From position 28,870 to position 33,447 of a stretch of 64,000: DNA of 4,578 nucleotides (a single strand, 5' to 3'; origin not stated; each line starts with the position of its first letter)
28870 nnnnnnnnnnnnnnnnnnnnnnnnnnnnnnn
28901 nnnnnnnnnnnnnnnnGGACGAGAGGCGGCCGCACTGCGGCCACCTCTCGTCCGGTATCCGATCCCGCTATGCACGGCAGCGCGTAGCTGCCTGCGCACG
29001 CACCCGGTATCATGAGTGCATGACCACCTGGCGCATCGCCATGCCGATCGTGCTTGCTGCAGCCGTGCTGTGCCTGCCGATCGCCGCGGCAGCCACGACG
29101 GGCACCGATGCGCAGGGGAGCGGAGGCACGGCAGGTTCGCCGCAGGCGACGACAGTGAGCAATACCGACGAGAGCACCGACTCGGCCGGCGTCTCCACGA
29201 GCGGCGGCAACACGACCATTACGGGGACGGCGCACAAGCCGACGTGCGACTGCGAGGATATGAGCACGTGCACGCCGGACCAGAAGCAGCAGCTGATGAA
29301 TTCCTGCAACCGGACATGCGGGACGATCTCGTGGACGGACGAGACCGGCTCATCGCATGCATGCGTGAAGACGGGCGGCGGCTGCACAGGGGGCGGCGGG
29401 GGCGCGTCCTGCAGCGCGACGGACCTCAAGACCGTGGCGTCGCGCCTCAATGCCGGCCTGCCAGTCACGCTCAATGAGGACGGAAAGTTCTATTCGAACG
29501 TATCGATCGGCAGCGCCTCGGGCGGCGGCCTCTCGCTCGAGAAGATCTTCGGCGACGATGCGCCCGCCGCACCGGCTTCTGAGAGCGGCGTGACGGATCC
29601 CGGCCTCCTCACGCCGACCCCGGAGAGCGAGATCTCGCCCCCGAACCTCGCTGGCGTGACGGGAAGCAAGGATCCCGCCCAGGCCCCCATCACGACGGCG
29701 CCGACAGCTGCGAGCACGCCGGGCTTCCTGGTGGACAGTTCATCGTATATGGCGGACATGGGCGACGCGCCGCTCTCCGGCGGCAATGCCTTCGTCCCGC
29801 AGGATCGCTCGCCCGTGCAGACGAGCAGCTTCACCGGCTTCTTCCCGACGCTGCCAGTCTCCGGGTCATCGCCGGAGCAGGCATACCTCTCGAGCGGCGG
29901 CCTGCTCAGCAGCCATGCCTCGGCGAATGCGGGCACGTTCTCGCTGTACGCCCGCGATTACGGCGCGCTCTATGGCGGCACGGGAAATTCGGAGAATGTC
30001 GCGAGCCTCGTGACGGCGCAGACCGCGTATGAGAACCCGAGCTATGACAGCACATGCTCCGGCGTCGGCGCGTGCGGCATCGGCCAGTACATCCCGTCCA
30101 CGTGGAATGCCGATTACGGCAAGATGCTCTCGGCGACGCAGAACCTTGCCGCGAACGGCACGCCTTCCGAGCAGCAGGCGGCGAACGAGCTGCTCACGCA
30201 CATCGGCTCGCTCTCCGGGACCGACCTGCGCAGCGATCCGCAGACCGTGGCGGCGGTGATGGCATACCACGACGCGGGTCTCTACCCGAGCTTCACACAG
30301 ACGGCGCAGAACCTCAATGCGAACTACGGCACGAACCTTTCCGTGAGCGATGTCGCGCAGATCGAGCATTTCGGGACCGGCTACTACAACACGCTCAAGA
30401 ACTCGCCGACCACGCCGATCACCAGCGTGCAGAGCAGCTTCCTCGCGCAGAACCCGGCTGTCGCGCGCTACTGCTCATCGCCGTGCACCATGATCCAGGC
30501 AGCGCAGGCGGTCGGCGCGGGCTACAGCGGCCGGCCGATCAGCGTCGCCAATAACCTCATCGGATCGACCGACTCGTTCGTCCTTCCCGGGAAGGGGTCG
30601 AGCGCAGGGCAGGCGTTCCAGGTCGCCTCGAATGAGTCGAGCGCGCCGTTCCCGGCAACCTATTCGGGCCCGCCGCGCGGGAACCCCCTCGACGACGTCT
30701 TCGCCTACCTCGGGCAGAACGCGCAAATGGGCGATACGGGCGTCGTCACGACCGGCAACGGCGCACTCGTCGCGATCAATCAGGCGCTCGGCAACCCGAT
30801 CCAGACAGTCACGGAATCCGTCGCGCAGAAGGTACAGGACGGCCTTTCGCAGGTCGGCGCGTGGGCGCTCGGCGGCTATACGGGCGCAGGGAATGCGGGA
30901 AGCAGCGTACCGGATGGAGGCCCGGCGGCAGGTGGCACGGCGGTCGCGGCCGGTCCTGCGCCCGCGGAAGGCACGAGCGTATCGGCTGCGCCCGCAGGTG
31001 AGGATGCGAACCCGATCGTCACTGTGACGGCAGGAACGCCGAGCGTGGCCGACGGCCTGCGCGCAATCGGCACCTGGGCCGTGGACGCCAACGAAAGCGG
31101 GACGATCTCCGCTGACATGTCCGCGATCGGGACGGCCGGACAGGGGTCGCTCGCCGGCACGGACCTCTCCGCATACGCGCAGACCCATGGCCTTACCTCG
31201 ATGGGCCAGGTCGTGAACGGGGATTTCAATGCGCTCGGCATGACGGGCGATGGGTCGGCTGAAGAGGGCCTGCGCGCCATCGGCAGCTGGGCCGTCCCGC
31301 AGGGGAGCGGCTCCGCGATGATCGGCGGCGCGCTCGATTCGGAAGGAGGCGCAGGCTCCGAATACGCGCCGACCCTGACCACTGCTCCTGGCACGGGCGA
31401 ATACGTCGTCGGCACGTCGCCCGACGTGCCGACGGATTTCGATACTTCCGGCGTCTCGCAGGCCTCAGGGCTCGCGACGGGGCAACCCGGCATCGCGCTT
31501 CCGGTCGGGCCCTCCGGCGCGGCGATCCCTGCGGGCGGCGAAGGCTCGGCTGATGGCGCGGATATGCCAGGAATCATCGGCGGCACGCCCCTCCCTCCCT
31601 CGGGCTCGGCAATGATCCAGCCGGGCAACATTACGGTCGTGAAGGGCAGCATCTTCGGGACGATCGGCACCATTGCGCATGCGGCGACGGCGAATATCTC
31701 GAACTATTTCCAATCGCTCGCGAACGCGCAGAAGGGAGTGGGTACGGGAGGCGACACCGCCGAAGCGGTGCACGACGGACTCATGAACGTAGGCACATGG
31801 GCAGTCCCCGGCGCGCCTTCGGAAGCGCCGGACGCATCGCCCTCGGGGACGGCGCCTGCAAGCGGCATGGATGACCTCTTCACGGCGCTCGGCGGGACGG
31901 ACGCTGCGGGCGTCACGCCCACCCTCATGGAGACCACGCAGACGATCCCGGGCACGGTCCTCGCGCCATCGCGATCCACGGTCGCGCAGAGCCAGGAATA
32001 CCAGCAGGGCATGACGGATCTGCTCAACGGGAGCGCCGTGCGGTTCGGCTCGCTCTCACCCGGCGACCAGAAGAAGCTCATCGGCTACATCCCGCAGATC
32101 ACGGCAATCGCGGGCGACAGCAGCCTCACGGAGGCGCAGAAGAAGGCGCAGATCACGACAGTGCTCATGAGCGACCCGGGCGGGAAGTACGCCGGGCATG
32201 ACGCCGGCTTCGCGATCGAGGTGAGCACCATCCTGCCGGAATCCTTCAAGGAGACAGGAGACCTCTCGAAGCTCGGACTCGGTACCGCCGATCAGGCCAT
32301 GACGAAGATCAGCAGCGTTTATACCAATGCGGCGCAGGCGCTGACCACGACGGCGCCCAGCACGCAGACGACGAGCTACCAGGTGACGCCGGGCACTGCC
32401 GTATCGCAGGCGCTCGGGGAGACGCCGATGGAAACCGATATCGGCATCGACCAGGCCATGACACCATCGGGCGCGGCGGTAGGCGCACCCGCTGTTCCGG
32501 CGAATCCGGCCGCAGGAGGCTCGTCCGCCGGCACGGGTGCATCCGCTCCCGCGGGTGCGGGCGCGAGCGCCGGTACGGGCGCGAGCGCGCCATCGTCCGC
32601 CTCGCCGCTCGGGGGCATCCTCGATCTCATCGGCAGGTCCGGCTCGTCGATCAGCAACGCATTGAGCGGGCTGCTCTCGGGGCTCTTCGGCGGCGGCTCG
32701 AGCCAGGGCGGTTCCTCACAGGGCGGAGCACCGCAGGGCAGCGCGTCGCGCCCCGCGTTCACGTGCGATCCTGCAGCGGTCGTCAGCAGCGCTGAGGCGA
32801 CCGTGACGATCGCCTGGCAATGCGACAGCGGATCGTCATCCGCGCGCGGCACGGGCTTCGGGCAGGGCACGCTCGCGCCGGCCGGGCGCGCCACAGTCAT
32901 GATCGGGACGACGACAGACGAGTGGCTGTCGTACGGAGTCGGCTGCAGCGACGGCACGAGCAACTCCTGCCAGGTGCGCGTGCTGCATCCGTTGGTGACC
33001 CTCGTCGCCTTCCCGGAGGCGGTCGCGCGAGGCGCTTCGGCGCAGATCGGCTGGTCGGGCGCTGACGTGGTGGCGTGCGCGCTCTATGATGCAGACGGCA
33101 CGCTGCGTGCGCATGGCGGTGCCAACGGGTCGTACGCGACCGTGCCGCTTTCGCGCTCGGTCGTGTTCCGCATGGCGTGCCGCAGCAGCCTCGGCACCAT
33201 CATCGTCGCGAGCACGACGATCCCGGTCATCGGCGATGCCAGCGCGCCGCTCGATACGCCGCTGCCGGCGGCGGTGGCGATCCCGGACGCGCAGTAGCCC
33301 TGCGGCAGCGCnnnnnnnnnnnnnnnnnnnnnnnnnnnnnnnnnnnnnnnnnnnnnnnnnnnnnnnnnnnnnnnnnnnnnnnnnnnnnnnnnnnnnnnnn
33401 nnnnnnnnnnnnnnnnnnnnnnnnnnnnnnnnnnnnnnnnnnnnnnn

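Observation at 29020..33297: Giant (about 1425 aa) secreted low-complexity protein carrying a lytic-transglycosylase-like domain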

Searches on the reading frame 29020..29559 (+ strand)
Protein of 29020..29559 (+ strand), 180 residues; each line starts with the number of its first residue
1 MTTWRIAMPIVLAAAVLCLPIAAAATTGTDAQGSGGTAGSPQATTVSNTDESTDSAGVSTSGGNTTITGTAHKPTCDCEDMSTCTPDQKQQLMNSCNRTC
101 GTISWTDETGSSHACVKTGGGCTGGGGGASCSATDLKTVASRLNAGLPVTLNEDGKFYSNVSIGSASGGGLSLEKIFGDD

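Call 10: search_protein_families(library=pfam, proteins=[window:29020-29559:+], max_evalue=10)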
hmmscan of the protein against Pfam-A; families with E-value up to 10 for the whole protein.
seq(180 aa): 1 family
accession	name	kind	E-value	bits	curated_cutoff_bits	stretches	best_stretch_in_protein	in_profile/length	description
PF25184.1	YxzE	-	9.5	7.8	40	0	11-63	7-56/65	YxzE-like putative bacteriocin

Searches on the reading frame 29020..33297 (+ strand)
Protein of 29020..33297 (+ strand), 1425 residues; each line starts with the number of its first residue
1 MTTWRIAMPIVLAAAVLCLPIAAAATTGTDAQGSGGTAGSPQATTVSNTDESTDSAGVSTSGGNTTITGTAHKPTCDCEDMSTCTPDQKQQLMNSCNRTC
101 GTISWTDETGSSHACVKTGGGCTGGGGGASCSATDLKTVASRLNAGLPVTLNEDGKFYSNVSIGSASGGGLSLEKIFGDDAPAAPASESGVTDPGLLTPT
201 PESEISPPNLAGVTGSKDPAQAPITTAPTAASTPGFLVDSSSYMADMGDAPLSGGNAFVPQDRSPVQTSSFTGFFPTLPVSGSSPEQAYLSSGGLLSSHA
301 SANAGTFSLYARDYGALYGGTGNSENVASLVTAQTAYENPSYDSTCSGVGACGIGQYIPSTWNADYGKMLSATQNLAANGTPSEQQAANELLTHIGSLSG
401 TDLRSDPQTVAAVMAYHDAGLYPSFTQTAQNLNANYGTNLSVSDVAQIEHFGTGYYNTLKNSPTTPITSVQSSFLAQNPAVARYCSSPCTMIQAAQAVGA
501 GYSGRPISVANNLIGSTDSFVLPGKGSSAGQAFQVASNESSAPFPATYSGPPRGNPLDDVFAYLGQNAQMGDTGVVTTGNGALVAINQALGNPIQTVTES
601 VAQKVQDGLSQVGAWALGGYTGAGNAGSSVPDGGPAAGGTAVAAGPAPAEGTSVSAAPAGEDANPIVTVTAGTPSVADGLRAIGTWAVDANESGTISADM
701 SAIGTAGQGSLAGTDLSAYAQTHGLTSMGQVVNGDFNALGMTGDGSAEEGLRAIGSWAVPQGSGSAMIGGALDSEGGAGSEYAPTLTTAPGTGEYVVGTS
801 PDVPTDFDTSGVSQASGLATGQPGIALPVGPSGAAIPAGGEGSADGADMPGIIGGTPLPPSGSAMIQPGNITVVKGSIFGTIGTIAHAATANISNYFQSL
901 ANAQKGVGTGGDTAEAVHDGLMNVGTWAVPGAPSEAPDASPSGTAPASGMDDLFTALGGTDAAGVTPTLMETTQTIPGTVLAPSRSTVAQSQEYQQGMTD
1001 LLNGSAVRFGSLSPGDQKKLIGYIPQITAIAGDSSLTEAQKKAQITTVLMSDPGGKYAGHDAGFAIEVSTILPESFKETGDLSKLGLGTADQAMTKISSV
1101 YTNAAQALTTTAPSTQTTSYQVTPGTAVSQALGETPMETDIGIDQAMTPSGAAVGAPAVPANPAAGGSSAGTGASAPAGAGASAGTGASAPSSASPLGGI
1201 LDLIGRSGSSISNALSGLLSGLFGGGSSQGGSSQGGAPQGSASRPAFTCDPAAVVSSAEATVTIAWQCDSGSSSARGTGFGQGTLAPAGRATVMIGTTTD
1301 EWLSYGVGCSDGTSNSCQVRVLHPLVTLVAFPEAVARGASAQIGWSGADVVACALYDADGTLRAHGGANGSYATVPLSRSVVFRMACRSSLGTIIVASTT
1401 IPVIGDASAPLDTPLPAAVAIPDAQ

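Call 5: search_protein_families(library=pfam, proteins=[window:29020-33297:+], max_evalue=10)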
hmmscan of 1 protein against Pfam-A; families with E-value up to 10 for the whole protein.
window:29020-33297:+ (1425 aa): 0 families

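Call 6: search_protein_families(library=ncbifam, proteins=[window:29020-33297:+], max_evalue=10)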
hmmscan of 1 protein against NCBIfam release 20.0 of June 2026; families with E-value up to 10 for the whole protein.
window:29020-33297:+ (1425 aa): 0 families

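Call 12: find_homologous_proteins(query=window:29020-33294:+, max_evalue=0.001)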
Query window:29020-33294:+ (1425 aa): 1 proteins with E <= 0.001 among 8000 candidates.
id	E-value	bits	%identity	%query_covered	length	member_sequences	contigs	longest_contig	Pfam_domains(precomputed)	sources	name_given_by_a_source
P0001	0.0e+0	3049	100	100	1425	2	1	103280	-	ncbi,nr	ncbi:MAG TPA: hypothetical protein VFL98_03670 [Candidatus Paceibacterota bacterium]|nr:hypothetical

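Call 80: search_protein_families(library=phrogs, proteins=[window:29020-33294:+], max_evalue=1)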
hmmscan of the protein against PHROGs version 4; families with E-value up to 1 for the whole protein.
window:29020-33294:+ (1425 aa): 0 families
